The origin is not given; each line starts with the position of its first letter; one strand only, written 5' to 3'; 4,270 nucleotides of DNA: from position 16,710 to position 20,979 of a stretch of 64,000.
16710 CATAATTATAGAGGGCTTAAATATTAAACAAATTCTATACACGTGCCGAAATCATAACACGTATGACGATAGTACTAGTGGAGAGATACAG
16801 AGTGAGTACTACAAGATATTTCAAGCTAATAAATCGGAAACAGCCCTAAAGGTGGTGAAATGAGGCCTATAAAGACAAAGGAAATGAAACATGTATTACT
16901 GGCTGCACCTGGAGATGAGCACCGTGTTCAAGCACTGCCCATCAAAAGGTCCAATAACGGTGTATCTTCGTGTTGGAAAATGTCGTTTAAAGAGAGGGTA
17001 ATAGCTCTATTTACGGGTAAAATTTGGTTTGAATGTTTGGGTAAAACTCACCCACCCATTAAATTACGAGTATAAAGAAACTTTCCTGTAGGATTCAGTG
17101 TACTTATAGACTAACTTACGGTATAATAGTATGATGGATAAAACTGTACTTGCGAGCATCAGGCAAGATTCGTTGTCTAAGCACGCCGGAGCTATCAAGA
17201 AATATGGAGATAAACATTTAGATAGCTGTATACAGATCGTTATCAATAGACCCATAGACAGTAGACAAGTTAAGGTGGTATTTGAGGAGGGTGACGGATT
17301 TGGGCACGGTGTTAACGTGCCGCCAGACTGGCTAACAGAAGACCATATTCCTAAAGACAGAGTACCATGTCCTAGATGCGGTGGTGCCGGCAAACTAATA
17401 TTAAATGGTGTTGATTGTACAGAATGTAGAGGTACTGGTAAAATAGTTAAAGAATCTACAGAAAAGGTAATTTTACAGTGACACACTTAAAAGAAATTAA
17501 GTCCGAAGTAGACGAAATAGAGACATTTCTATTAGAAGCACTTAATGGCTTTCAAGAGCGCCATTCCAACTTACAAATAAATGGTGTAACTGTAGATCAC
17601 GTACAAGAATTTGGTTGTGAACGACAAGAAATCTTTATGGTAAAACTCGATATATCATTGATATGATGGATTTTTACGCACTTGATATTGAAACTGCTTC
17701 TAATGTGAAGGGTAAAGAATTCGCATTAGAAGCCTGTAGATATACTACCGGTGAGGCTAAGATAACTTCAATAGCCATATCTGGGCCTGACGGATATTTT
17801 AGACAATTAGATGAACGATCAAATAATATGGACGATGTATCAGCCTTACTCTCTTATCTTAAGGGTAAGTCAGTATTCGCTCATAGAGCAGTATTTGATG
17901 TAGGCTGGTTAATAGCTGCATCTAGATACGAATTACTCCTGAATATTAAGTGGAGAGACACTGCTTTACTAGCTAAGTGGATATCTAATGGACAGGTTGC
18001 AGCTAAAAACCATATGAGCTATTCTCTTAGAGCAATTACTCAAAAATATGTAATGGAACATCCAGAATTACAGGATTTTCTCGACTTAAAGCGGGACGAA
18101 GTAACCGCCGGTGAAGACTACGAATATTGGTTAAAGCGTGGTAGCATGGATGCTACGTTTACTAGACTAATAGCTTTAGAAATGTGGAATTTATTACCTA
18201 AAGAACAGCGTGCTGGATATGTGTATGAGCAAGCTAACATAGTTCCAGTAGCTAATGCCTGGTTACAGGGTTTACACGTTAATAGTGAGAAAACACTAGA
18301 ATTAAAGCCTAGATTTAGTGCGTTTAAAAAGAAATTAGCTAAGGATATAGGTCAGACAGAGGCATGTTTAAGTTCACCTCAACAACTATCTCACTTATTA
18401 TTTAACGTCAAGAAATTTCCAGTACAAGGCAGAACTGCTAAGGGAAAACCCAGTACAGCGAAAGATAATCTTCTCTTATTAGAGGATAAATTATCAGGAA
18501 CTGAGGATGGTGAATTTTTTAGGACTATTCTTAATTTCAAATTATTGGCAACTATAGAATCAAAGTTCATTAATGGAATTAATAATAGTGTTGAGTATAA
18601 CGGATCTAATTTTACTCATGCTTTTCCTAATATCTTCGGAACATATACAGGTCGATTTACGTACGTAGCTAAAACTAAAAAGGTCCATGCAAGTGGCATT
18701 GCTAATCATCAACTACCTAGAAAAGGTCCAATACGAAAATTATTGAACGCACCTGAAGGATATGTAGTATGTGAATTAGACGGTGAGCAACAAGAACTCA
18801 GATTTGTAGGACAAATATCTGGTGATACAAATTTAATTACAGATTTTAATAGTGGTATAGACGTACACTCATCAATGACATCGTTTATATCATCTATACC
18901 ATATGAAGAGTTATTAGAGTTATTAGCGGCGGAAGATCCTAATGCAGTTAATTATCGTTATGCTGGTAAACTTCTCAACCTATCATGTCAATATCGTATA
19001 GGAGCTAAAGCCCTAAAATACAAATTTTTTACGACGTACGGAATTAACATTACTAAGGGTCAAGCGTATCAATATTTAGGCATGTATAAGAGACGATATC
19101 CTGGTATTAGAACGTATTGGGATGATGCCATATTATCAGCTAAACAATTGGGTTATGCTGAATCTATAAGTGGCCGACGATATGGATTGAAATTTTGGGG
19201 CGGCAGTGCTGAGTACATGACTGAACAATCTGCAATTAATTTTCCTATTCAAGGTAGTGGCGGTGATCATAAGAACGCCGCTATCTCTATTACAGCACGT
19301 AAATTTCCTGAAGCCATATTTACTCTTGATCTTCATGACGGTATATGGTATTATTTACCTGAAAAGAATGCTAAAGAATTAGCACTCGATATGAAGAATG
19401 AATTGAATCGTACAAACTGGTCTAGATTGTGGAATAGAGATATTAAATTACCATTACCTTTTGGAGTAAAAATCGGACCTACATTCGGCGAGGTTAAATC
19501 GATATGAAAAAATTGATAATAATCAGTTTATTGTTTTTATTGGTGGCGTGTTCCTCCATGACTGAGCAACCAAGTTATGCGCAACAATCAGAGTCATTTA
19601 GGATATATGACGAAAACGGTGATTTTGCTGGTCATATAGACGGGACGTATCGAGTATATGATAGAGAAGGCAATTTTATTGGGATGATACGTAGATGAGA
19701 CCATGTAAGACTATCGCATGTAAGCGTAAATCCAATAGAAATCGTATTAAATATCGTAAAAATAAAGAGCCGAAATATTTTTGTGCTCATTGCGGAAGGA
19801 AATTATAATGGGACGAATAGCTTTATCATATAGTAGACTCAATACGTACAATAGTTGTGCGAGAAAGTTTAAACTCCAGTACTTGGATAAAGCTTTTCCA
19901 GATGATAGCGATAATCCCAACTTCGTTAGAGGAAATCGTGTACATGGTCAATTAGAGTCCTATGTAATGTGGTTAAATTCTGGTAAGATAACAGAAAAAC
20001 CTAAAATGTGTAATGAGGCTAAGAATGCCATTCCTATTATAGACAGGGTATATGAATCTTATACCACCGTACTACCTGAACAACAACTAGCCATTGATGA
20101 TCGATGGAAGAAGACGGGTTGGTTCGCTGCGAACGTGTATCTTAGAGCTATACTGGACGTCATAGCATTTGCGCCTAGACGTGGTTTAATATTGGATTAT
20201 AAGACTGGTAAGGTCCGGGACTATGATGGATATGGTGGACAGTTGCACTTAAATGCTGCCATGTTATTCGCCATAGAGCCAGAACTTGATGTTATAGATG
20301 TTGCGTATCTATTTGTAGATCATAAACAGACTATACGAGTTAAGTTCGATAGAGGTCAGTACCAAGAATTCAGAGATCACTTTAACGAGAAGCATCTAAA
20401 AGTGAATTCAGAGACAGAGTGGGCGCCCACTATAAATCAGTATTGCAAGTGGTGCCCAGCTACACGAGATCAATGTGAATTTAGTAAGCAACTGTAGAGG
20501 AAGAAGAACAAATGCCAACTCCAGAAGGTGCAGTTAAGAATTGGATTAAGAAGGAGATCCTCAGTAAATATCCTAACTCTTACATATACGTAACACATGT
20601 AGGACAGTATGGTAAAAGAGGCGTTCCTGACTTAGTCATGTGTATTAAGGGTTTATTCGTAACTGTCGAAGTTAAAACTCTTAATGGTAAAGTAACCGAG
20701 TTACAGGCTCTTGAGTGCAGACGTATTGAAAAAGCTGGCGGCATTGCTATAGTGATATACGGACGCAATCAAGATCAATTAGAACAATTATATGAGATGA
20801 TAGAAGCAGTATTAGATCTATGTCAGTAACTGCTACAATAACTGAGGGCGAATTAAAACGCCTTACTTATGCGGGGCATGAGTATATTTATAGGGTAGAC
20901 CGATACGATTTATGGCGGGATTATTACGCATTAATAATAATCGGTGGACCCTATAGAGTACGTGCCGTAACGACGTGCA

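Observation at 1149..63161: Heptamer AAGGTCC ~41x on the + strand, ~1x on the - strand, independent of gene direction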

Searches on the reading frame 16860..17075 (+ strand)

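Call 39: search_protein_families(library=pfam, max_evalue=0.01, proteins=[window:16860-17075:+])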
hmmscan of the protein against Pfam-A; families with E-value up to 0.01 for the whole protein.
window:16860-17075:+ (71 aa): 0 families

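Call 78: search_protein_families(library=phrogs, max_evalue=0.01, proteins=[window:16860-17075:+])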
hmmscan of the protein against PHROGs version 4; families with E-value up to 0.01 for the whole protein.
window:16860-17075:+ (71 aa): 2 families
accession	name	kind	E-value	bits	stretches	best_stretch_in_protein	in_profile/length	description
phrog_11885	-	unknown function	7.8e-06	27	1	10-58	11-59/100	-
phrog_25433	-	unknown function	8e-06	26.7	1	3-68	129-201/210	-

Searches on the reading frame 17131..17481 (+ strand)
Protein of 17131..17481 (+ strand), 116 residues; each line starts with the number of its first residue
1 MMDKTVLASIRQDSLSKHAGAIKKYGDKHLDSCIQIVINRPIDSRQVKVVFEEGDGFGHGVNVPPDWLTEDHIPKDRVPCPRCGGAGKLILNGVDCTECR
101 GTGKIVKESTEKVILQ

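Call 39: search_protein_families(library=pfam, max_evalue=0.01, proteins=[window:17131-17481:+])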
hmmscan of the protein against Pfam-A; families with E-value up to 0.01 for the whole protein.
window:17131-17481:+ (116 aa): 1 family
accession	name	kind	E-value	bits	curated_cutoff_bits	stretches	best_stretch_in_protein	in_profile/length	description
PF00684.25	DnaJ_CXXCXGXG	-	9.1e-05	23.1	32.7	1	75-103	39-65/65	DnaJ central domain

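Call 78: search_protein_families(library=phrogs, max_evalue=0.01, proteins=[window:17131-17481:+])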
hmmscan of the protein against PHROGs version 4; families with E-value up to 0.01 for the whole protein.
window:17131-17481:+ (116 aa): 5 families
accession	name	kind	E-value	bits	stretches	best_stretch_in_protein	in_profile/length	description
phrog_17382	-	unknown function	0.0011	19.6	0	79-108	184-214/273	-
phrog_127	-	transcription regulation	0.0013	19.4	1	76-111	147-179/253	anti-termination protein Q-like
phrog_30451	-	unknown function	0.003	18.1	1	78-108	23-56/287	-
phrog_8027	-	unknown function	0.0068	17.6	0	78-112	6-46/153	-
phrog_8897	-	unknown function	0.0074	17.7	0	79-105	85-115/119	-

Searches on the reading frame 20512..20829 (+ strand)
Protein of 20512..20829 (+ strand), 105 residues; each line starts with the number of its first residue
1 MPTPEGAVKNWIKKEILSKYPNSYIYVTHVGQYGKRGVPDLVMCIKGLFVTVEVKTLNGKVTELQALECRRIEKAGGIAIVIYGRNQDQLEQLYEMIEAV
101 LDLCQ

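Call 38: search_protein_families(library=pfam, max_evalue=0.01, proteins=[window:20512-20829:+])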
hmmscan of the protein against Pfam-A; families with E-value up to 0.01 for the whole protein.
window:20512-20829:+ (105 aa): 1 family
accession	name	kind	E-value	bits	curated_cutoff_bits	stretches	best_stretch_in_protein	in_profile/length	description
PF08774.17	VRR_NUC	-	5.9e-05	23.5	23.8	1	34-85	60-115/116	VRR-NUC domain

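Call 78: search_protein_families(library=phrogs, max_evalue=0.01, proteins=[window:20512-20829:+])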
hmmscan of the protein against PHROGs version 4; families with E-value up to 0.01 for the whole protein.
window:20512-20829:+ (105 aa): 3 families
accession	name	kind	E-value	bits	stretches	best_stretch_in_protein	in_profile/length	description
phrog_93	-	DNA, RNA and nucleotide metabolism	3.2e-15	56.8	1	3-97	352-441/613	endonuclease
phrog_5702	-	DNA, RNA and nucleotide metabolism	2.5e-07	31.6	1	35-86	4-57/70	Holliday junction resolvase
phrog_824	-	unknown function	0.00023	22.1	1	35-102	111-173/265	-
